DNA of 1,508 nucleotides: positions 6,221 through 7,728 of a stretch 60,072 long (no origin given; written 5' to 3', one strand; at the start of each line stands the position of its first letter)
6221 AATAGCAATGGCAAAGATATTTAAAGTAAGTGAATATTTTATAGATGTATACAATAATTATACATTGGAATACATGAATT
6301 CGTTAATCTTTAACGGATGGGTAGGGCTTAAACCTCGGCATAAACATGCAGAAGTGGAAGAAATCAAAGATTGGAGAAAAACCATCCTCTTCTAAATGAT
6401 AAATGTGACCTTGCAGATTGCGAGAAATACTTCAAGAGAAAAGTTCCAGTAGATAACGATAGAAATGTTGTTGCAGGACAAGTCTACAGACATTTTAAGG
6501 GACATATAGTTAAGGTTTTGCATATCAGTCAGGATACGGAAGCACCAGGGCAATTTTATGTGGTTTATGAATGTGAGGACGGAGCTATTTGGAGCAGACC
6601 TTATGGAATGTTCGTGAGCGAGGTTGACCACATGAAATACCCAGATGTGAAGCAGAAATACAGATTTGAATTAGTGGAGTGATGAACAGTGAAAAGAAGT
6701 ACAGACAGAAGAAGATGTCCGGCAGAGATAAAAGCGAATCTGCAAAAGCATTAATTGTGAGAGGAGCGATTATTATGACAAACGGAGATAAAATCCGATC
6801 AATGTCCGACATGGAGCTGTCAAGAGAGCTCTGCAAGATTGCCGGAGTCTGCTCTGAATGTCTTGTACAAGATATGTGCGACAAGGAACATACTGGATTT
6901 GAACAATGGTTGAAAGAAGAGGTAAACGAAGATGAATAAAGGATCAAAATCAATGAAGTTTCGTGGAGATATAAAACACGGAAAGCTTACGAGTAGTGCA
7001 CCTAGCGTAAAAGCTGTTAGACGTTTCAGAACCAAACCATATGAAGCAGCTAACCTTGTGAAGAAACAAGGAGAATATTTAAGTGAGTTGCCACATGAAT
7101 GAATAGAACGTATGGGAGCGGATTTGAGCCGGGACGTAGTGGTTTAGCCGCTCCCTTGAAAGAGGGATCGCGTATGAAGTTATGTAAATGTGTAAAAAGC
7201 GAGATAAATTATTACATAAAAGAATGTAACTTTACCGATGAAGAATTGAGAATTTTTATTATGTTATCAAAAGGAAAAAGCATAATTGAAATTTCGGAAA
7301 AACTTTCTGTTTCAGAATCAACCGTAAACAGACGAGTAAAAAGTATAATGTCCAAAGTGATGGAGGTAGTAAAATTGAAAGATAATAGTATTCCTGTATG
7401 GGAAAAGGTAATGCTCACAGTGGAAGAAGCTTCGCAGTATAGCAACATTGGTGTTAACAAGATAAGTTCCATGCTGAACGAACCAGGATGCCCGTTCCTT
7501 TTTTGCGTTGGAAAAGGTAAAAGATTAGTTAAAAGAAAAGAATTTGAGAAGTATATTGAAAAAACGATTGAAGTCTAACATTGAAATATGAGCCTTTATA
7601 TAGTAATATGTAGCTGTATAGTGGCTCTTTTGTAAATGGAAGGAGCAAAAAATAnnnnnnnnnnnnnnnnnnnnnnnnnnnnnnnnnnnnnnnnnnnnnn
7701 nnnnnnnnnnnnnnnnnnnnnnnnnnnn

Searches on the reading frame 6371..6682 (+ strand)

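Call 24: search_protein_families(library=phrogs, proteins=[window:6371-6682:+])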
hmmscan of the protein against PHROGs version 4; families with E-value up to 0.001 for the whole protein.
window:6371-6682:+ (103 aa): 2 families
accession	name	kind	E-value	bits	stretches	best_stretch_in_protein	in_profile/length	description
phrog_21101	-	unknown function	8.9e-10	39.4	1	71-102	174-205/205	-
phrog_4767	-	unknown function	4.5e-06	26.7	1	28-96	4-76/505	-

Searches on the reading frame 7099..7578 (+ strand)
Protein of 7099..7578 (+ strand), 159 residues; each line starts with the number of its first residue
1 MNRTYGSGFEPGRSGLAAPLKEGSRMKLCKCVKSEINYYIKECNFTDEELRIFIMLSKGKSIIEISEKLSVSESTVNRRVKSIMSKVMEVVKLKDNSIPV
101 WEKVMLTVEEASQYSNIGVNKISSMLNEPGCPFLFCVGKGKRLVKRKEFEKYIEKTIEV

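Call 24: search_protein_families(library=phrogs, proteins=[window:7099-7578:+])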
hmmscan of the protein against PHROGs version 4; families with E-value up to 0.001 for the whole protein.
window:7099-7578:+ (159 aa): 8 families
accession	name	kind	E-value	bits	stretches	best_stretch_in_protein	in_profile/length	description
phrog_16129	-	integration and excision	1.1e-17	64.6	1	94-157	2-65/67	excisionase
phrog_7338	-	unknown function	4.7e-08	34.2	1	90-156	25-80/87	-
phrog_8340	-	unknown function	9.7e-07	30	1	32-95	80-142/152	-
phrog_5767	-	transcription regulation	0.00021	21.8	1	31-90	276-335/393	sigma factor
phrog_1190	-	transcription regulation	0.00025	21.9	0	42-91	109-159/167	RNA polymerase sigma factor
phrog_323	-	transcription regulation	0.00047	20.8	0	44-82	148-187/319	transcriptional regulator, D5-like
phrog_3512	-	transcription regulation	0.00074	20.7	0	39-90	60-112/130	sigma factor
phrog_36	-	transcription regulation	0.00098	19.8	1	33-98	130-194/220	transcriptional regulator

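Call 30: search_protein_families(library=pfam, proteins=[window:7099-7578:+], max_evalue=0.01)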
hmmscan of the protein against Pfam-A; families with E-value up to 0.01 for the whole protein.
window:7099-7578:+ (159 aa): 10 families
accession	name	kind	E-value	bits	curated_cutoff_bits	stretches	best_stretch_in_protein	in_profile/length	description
PF09035.16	Tn916-Xis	-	6.2e-22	78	22.9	1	95-156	5-66/69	Excisionase from transposon Tn916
PF12728.13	HTH_17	-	2.7e-08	34.4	27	1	105-155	1-49/51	Helix-turn-helix domain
PF00196.25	GerE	-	2.1e-07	30.9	23.5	1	45-86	3-44/57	Bacterial regulatory proteins, luxR family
PF13936.12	HTH_38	-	0.00023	21.3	27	1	51-81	12-42/44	Helix-turn-helix domain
PF13384.12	HTH_23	-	0.00023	21.3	24.6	1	48-81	6-39/50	Homeodomain-like domain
PF13412.12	HTH_24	-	0.00039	20.4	21.9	1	61-81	19-39/48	Winged helix-turn-helix DNA-binding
PF08279.18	HTH_11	-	0.0004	20.7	25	1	51-91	4-47/55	HTH domain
PF08281.18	Sigma70_r4_2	-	0.0016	18.5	25.7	1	52-81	18-48/54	Sigma-70, region 4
PF01978.25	TrmB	-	0.0021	18.3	25.6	0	42-86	3-49/68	Sugar-specific transcriptional regulator TrmB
PF13542.12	HTH_Tnp_ISL3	-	0.0071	16.2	27.4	0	55-83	23-50/51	Helix-turn-helix domain of transposase family ISL3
